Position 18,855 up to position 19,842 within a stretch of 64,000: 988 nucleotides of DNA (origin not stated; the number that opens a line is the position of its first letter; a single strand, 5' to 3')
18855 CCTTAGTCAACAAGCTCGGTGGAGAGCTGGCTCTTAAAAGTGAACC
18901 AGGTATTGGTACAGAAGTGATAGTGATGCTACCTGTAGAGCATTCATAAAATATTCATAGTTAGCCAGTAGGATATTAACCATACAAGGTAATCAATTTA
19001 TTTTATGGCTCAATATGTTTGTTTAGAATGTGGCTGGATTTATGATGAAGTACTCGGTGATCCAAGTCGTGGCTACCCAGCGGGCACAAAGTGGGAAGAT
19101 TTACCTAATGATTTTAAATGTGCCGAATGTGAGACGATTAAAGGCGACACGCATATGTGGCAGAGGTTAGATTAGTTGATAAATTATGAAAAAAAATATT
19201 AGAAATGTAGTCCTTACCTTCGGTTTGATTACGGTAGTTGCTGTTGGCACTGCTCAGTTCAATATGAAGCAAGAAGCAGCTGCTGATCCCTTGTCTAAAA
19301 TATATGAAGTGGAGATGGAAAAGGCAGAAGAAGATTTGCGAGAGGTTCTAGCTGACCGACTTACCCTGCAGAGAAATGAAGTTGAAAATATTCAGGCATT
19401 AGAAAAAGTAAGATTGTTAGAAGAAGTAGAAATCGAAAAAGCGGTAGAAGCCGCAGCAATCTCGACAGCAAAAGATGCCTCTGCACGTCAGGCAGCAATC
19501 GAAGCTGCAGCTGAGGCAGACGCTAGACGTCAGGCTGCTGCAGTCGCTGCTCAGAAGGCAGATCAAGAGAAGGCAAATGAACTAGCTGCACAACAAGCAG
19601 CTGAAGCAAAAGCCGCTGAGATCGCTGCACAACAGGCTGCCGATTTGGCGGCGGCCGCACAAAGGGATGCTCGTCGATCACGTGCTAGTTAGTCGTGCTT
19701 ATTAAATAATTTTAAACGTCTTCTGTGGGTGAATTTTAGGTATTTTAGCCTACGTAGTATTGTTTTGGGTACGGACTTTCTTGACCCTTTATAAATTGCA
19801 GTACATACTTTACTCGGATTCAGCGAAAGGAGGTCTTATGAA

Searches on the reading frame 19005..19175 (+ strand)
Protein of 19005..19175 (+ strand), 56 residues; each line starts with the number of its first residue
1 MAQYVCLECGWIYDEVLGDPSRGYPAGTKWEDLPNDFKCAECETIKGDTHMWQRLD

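Call 30: search_protein_families(library=pfam, proteins=[window:19005-19175:+], max_evalue=0.1)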
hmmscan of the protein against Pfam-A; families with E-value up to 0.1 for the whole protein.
window:19005-19175:+ (56 aa): 2 families
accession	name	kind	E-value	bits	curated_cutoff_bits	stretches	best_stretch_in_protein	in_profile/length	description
PF00301.25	Rubredoxin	-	4.3e-16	59.1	23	1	3-46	1-44/47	Rubredoxin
PF25429.1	zf-POGZ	-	0.017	16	27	0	36-51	2-19/43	POGZ-like double zinc finger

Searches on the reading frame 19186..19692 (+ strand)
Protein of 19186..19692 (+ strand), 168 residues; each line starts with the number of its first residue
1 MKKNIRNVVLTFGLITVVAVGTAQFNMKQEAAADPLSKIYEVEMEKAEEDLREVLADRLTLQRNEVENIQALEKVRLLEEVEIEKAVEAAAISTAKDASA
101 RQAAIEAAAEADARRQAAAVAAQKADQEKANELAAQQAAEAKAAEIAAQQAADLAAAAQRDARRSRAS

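Call 30: search_protein_families(library=pfam, proteins=[window:19186-19692:+], max_evalue=0.1)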
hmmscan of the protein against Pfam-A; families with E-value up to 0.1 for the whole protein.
window:19186-19692:+ (168 aa): 0 families

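Call 74: find_homologous_proteins(query=window:19186-19692:+, max_evalue=0.01)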
Query window:19186-19692:+ (168 aa): 1 proteins with E <= 0.01 among 8000 candidates.
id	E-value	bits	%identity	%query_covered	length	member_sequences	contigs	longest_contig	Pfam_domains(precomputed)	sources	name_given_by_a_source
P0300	1.1e-83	296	100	100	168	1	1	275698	-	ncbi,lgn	-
